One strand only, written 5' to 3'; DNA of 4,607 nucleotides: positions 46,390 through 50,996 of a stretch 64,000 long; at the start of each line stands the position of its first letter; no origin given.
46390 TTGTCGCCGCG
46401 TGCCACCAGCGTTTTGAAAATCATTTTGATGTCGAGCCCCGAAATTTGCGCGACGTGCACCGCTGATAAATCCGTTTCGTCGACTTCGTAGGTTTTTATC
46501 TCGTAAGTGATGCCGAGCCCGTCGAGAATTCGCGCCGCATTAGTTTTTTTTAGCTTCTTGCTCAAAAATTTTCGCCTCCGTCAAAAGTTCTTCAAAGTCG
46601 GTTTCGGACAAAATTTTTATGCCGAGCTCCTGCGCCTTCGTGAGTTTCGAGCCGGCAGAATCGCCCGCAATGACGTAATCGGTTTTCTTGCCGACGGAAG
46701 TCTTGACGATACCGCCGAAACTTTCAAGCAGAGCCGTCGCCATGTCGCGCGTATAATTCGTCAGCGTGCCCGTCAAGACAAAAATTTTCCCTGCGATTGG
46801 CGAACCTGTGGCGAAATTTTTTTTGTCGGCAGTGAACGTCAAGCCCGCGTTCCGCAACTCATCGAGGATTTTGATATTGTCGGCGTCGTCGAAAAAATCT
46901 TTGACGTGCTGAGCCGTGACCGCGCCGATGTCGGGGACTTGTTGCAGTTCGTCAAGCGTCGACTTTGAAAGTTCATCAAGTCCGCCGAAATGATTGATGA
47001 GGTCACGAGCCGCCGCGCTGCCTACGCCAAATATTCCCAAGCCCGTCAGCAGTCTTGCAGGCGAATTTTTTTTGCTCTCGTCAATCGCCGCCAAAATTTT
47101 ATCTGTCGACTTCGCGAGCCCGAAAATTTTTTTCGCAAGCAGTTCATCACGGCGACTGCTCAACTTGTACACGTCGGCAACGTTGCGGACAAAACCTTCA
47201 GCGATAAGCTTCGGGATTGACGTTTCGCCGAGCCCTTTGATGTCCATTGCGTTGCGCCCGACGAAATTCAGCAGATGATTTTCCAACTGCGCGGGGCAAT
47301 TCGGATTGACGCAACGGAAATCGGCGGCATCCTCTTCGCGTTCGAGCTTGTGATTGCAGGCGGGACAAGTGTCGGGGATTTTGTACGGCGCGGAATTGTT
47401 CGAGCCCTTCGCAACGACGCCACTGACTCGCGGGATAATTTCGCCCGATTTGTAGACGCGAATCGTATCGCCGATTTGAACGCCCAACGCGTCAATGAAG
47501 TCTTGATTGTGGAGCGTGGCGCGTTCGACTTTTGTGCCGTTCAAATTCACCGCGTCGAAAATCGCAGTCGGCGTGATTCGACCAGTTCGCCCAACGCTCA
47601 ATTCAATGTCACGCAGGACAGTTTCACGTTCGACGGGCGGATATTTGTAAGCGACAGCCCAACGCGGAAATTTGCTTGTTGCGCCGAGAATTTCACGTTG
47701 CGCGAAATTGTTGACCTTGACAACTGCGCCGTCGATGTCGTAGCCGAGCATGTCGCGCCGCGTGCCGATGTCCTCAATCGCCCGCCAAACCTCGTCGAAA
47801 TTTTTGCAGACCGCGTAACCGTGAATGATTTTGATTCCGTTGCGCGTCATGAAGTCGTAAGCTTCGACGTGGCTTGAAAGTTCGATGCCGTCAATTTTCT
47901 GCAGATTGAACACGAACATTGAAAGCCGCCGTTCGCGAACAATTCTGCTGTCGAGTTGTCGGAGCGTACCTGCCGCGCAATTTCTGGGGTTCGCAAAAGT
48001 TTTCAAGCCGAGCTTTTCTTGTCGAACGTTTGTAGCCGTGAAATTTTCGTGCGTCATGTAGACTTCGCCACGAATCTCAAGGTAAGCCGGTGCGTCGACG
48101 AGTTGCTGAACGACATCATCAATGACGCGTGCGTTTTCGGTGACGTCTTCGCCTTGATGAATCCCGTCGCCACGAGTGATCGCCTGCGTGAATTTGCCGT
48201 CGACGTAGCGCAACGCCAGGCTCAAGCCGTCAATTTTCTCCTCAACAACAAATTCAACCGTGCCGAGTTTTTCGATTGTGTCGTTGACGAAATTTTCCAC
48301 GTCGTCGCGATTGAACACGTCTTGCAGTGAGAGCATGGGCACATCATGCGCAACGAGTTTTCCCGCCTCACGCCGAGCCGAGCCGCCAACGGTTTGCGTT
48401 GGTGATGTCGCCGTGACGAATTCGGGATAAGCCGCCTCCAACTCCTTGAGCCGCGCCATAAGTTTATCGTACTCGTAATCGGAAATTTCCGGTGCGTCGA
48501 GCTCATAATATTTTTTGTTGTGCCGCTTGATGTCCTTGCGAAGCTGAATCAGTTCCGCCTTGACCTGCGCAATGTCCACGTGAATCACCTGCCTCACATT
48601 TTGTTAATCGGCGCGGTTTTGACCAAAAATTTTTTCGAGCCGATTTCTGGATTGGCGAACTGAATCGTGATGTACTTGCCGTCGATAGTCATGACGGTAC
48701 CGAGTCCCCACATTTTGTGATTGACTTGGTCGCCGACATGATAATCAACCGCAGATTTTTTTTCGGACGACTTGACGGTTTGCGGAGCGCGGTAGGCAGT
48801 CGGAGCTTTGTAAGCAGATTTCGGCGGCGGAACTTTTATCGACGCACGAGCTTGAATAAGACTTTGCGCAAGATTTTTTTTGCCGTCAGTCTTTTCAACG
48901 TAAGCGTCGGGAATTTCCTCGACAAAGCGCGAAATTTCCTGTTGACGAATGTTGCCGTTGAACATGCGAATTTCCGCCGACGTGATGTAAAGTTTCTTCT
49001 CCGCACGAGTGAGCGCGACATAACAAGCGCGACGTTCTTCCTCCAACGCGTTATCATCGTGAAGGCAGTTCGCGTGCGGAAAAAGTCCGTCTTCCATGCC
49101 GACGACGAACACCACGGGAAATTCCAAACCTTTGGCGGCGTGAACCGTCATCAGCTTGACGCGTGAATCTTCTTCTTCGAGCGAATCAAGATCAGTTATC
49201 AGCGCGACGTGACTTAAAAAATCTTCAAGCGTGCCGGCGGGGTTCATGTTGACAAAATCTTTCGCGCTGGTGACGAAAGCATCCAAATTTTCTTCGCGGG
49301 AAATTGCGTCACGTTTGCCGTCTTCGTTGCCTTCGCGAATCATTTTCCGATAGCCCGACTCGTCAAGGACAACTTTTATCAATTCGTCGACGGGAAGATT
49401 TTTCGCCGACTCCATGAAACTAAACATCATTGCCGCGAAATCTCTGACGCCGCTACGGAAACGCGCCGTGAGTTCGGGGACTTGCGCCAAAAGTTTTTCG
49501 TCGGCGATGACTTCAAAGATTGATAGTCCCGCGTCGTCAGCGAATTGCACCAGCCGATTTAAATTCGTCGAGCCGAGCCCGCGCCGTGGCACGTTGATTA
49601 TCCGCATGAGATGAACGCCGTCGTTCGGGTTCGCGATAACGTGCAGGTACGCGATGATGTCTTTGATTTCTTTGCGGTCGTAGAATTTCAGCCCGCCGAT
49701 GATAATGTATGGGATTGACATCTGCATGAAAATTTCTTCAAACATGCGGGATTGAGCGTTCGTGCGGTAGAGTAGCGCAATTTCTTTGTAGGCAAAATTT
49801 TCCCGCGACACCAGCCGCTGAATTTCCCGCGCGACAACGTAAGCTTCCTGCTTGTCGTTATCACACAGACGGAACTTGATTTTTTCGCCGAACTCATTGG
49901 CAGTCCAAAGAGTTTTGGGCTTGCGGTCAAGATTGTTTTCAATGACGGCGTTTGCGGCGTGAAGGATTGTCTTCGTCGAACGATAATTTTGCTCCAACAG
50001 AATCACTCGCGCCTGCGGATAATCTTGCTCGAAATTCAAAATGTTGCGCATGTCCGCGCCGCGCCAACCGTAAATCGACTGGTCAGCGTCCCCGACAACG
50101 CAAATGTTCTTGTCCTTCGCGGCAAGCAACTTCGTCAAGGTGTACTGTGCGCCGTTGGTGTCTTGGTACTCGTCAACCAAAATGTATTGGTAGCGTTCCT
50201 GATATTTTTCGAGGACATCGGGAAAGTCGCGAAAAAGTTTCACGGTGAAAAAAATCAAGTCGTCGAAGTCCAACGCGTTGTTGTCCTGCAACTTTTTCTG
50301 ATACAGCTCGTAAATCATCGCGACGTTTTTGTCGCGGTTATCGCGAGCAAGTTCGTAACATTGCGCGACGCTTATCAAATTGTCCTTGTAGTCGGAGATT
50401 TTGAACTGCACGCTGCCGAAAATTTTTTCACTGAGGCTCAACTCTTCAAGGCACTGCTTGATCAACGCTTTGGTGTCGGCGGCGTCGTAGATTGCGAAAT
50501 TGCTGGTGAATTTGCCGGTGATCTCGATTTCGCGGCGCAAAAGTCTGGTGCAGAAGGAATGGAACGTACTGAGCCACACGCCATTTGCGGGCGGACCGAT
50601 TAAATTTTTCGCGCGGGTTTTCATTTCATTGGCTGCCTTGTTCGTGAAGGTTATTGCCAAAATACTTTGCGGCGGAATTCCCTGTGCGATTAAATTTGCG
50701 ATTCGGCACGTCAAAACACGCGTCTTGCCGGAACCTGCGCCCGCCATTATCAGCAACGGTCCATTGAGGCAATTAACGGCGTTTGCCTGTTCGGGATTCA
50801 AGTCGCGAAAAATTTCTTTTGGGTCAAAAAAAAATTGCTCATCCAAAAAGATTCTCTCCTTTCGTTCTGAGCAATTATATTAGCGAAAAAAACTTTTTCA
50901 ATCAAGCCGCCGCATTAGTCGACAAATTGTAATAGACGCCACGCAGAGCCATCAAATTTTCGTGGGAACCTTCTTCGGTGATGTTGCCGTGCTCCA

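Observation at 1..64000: Extreme over-representation of the octamer palindrome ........, HIP1- or uptake-sequence-like in density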

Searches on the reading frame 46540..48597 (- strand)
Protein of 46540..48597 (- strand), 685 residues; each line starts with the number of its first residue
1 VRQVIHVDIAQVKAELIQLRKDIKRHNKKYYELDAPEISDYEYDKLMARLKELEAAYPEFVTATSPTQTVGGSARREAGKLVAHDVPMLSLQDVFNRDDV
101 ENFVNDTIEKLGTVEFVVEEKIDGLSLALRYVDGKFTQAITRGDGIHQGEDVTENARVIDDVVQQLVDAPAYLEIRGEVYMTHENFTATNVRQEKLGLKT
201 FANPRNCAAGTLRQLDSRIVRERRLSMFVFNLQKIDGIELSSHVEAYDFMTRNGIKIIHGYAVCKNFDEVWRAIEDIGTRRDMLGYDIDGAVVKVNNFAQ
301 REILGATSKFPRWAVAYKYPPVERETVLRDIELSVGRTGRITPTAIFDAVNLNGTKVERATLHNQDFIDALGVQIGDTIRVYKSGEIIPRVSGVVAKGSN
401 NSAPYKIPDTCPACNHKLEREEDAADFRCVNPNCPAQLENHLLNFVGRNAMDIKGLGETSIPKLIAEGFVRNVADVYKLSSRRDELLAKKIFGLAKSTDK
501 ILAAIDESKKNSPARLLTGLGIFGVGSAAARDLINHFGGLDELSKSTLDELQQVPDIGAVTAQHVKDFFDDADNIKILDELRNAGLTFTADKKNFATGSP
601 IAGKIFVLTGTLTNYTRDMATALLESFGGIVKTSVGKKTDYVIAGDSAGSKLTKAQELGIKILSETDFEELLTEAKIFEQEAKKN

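Call 5: search_protein_families(library=pfam, proteins=[window:46540-48597:-])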
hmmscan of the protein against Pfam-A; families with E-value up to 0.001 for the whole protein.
window:46540-48597:- (685 aa): 11 families
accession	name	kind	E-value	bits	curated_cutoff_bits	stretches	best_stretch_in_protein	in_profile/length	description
PF01653.23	DNA_ligase_aden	-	3.7e-80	269.6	27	1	82-321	7-252/253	NAD-dependent DNA ligase adenylation domain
PF03120.22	DNA_ligase_OB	-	1.7e-28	98.7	32.9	1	325-399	1-75/79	NAD-dependent DNA ligase OB-fold domain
PF12826.13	HHH_2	-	1.3e-18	67.3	27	1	515-577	1-63/64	Helix-hairpin-helix motif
PF00533.33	BRCT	-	1.4e-14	54.5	21.3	1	601-671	6-77/78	BRCA1 C Terminus (BRCT) domain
PF03119.21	DNA_ligase_ZBD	-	7.4e-10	39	25.8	1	410-436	1-27/27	NAD-dependent DNA ligase C4 zinc finger domain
PF14520.12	HHH_5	-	8e-07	29.9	27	1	521-568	6-54/57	Helix-hairpin-helix domain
PF22745.1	Nlig-Ia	-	8.8e-07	29.9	27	1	19-63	9-53/92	DNA ligase-like, N-terminal NAD+-binding domain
PF12738.14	PTCB-BRCT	-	1.6e-05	25.2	22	1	609-664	6-60/63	twin BRCT domain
PF00633.29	HHH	-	0.00013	22.1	24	1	541-568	3-30/30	Helix-hairpin-helix motif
PF10391.15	DNA_pol_lambd_f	-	0.00038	20.6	29.8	0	521-553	5-38/51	Fingers domain of DNA polymerase lambda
PF09414.15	RNA_ligase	-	0.00048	20.8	27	0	115-186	2-79/171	RNA ligase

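Call 7: find_related_loci(query=window:46540-48597:-, collection=genome_contigs, flank=10000)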
Query window:46540-48597:- (685 aa) in genome_contigs; peptide patterns used: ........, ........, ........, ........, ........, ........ (x = any residue, [..] = any of these).
197 stretches matched a pattern; 163 encode a relative of the query (tblastn E <= 1e-3); the best 80 are kept; 80 distinct loci.
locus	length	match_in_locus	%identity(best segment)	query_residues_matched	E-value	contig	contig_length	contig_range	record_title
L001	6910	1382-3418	86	4-680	0e+0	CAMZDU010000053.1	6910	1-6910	MAG TPA_asm: uncultured Selenomonadales bacterium isolate SRR10912533_bin.32_metaWRAP_v1.3_MAG genome assembly, contig:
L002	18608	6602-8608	86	7-674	0e+0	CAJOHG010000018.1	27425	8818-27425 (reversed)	uncultured Selenomonadaceae bacterium isolate Red_deer_4_mag_143 genome assembly, contig: scaffold_2662, whole genome sh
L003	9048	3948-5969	85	2-674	0e+0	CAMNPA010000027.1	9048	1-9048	MAG: uncultured Selenomonadales bacterium isolate SRR1206671_bin.45_metaWRAP_v1.3_MAG genome assembly, contig: NODE.2246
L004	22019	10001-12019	85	1-672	0e+0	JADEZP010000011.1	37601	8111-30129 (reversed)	MAG: Quinella sp. 1Q7 NODE_70_length_37601_cov_8.32956_ID_5055335, whole genome shotgun sequence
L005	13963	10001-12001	84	6-671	0e+0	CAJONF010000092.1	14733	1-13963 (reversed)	uncultured Selenomonadaceae bacterium isolate Rumen_Coassembly_mag_1253 genome assembly, contig: k87_4502809, whole geno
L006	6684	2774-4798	83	1-674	0e+0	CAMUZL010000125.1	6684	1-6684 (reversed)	MAG TPA_asm: uncultured Selenomonadales bacterium isolate SRR8387720_bin.10_metaWRAP_v1.3_MAG genome assembly, contig: E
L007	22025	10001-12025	82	1-674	0e+0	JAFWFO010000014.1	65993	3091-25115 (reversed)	MAG: Selenomonadaceae bacterium isolate RGIG5694 Sheep_Duodenum.Co__c237443, whole genome shotgun sequence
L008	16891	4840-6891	81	1-683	0e+0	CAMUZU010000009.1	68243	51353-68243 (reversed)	MAG TPA_asm: uncultured Selenomonadales bacterium isolate SRR8387719_bin.34_metaWRAP_v1.3_MAG genome assembly, contig: E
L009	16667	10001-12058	81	4-681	0e+0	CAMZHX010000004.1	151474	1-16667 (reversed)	MAG TPA_asm: uncultured Selenomonadales bacterium isolate SRR10912539_bin.47_metaWRAP_v1.3_MAG genome assembly, contig:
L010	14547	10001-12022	81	2-674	0e+0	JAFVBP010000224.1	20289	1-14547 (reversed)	MAG: Selenomonadaceae bacterium isolate RGIG5022 Roe_deer_Rumen.Co__c980312, whole genome shotgun sequence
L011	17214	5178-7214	80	1-678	0e+0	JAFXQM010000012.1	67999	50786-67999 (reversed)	MAG: Selenomonadaceae bacterium isolate RGIG6653 Sheep_Rumen-1__c345175, whole genome shotgun sequence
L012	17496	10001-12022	79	1-674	0e+0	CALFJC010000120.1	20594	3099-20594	MAG TPA_asm: uncultured Selenomonadales bacterium isolate ERR1278105_bin.146_CONCOCT_v1.1_MAG genome assembly, contig: E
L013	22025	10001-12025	79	1-676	0e+0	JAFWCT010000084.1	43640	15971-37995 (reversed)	MAG: Selenomonadaceae bacterium isolate RGIG5621 Sheep_Duodenum-3__c531212, whole genome shotgun sequence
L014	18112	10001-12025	80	7-678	0e+0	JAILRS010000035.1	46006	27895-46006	MAG: Selenomonadaceae bacterium isolate RUI390 k141_13798793_flag=1_multi=29.0000_len=46006, whole genome shotgun sequen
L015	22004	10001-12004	80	7-674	0e+0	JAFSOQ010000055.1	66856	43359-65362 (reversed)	MAG: Selenomonadaceae bacterium isolate RGIG3333 Goat_Reticulum-6__c180765, whole genome shotgun sequence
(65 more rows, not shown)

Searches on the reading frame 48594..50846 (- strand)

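Call 5: search_protein_families(library=pfam, proteins=[window:48594-50846:-])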
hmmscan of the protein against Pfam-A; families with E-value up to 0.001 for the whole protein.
window:48594-50846:- (750 aa): 8 families
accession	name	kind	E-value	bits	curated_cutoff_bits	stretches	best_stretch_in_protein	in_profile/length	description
PF00580.27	UvrD-helicase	-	1.3e-94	317.3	23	1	16-277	1-271/271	UvrD/REP helicase N-terminal domain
PF13361.12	UvrD_C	-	3.6e-78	263.9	25.6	1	282-624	1-348/350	UvrD-like helicase C-terminal domain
PF13245.12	AAA_19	-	3.2e-23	82.8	25.1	1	20-260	1-132/134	AAA domain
PF13538.12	UvrD_C_2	-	3.6e-10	40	27.4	1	565-621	4-51/52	UvrD-like helicase C-terminal domain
PF21196.3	PcrA_UvrD_tudor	-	6.5e-10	39.2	23.9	1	704-749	1-48/48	PcrA/UvrD tudor domain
PF01443.25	Viral_helicase1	-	6.9e-10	39.6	21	1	533-621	153-226/228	Viral superfamily 1 RNA helicase core domain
PF13604.12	AAA_30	-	1.9e-06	28.2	27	0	16-78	2-65/191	AAA domain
PF13087.12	AAA_12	-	0.00047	20.2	27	0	553-622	129-191/195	AAA domain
